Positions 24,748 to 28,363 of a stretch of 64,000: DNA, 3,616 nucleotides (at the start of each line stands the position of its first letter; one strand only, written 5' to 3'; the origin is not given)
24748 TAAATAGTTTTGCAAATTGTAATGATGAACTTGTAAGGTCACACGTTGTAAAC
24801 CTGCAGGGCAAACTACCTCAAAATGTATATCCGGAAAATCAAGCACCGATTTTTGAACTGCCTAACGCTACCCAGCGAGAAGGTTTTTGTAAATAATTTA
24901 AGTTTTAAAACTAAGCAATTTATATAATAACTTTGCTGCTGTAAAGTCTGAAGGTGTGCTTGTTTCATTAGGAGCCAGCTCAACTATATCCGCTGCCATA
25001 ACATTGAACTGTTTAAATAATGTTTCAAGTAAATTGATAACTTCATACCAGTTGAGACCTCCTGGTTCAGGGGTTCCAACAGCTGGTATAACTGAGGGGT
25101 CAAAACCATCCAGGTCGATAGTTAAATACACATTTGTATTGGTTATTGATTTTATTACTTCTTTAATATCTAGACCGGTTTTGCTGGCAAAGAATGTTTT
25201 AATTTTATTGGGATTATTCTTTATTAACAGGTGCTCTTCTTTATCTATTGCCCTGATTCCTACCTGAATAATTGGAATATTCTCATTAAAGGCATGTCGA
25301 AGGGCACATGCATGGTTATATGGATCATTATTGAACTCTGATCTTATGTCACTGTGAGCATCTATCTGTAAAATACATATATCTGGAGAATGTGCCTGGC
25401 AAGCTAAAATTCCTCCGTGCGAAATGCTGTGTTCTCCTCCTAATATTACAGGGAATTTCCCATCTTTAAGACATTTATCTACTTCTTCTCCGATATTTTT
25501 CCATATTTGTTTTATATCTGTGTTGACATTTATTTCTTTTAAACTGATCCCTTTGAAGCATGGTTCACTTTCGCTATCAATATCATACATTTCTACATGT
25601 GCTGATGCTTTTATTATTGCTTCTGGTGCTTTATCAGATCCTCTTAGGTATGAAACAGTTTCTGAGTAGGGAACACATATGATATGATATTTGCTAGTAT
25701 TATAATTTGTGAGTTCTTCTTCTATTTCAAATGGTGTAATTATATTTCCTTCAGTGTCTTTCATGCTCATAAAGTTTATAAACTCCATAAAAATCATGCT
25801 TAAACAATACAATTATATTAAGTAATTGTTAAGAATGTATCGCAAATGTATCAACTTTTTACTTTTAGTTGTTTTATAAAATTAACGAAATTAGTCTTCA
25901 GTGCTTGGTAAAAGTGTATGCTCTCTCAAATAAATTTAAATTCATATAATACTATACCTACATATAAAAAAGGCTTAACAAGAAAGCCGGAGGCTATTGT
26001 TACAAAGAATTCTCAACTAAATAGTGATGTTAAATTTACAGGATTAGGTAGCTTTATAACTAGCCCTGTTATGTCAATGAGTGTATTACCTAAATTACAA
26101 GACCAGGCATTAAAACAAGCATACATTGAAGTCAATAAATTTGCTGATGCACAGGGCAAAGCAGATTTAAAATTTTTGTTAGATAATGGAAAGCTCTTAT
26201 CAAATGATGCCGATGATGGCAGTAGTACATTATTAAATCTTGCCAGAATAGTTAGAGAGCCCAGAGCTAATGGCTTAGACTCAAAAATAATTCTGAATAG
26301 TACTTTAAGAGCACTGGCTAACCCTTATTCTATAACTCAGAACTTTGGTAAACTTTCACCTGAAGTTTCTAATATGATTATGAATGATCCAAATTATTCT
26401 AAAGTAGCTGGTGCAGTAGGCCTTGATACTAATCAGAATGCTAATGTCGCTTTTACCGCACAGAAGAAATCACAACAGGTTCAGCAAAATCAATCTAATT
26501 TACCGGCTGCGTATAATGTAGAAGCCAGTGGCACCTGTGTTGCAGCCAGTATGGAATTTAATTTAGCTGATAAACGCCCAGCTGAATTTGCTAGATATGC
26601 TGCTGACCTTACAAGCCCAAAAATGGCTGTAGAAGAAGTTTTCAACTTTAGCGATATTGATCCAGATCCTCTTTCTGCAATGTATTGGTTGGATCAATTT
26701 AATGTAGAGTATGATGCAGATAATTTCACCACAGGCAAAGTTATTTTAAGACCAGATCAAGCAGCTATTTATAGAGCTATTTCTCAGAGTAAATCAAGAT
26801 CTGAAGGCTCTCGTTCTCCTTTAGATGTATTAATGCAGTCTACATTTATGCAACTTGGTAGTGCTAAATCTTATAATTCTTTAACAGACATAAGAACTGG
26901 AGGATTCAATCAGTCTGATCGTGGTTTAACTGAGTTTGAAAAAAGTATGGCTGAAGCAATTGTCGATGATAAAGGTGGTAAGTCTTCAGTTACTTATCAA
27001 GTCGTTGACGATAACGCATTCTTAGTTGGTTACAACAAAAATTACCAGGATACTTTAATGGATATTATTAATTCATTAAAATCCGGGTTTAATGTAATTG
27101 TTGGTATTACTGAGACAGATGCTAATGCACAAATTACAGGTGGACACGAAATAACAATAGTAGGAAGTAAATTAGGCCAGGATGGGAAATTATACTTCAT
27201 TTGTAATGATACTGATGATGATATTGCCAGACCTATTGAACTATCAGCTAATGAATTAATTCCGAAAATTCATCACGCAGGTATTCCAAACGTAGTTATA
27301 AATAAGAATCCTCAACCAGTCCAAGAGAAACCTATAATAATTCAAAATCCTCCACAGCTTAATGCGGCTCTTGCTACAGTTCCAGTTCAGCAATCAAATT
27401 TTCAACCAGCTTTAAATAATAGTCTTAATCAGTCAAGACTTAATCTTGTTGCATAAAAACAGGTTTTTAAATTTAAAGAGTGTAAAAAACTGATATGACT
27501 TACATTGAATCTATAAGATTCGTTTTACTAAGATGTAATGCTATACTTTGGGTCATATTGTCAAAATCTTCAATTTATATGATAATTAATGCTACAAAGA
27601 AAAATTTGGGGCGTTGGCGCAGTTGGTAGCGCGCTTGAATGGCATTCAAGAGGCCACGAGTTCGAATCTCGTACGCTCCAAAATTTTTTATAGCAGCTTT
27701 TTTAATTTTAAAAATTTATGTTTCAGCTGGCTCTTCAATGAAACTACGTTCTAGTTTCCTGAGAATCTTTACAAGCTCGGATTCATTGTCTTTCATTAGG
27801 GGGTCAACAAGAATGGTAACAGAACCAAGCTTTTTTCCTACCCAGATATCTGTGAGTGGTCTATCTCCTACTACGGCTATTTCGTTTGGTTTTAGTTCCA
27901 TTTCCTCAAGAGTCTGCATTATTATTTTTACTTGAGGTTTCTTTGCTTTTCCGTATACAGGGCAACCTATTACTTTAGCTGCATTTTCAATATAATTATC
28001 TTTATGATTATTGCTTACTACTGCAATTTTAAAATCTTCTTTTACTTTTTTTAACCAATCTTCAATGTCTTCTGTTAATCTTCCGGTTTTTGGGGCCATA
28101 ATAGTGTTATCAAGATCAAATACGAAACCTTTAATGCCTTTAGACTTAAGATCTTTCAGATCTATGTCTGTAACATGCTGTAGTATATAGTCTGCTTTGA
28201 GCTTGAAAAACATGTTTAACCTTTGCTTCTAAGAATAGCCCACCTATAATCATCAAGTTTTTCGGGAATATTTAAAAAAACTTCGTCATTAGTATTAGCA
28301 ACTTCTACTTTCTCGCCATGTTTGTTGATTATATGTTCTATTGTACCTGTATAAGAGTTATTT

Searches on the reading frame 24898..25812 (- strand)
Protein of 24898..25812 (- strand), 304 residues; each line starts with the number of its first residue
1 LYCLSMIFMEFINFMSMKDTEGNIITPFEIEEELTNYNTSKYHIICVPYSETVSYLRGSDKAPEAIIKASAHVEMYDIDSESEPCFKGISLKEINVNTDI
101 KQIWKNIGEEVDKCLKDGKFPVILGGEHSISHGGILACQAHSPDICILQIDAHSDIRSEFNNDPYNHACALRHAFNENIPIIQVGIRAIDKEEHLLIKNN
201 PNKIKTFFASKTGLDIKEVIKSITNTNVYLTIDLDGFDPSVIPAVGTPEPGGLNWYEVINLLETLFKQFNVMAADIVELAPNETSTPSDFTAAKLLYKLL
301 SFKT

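Call 50: search_protein_families(library=pfam, proteins=[window:24898-25812:-], max_evalue=0.0001)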
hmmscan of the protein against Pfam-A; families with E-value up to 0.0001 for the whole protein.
window:24898-25812:- (304 aa): 1 family
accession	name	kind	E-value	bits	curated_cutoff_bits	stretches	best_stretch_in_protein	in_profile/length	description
PF00491.26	Arginase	-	8.1e-62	209.7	22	1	41-299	2-277/280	Arginase family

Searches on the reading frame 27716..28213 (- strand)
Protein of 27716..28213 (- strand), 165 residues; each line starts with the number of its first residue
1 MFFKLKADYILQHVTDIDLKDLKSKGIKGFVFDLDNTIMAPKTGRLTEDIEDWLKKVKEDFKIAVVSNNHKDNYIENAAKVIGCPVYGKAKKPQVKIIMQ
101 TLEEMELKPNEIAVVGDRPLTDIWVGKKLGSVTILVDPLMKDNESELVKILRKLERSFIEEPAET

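Call 51: search_protein_families(library=pfam, proteins=[window:27716-28213:-], max_evalue=0.0001)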
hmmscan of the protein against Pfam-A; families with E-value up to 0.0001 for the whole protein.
window:27716-28213:- (165 aa): 4 families
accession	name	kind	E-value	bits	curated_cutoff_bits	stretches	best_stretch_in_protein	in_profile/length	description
PF09419.16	PGP_phosphatase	-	2e-16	60.5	20.4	1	16-136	30-163/168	Mitochondrial PGP phosphatase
PF13419.12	HAD_2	-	4.5e-10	40.4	23.8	1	27-136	61-178/178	Haloacid dehalogenase-like hydrolase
PF00702.32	Hydrolase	-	4.6e-09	37.4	26.4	1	45-130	98-191/191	haloacid dehalogenase-like hydrolase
PF13242.12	Hydrolase_like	-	1.2e-08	35.2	22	1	91-136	3-48/75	HAD-hyrolase-like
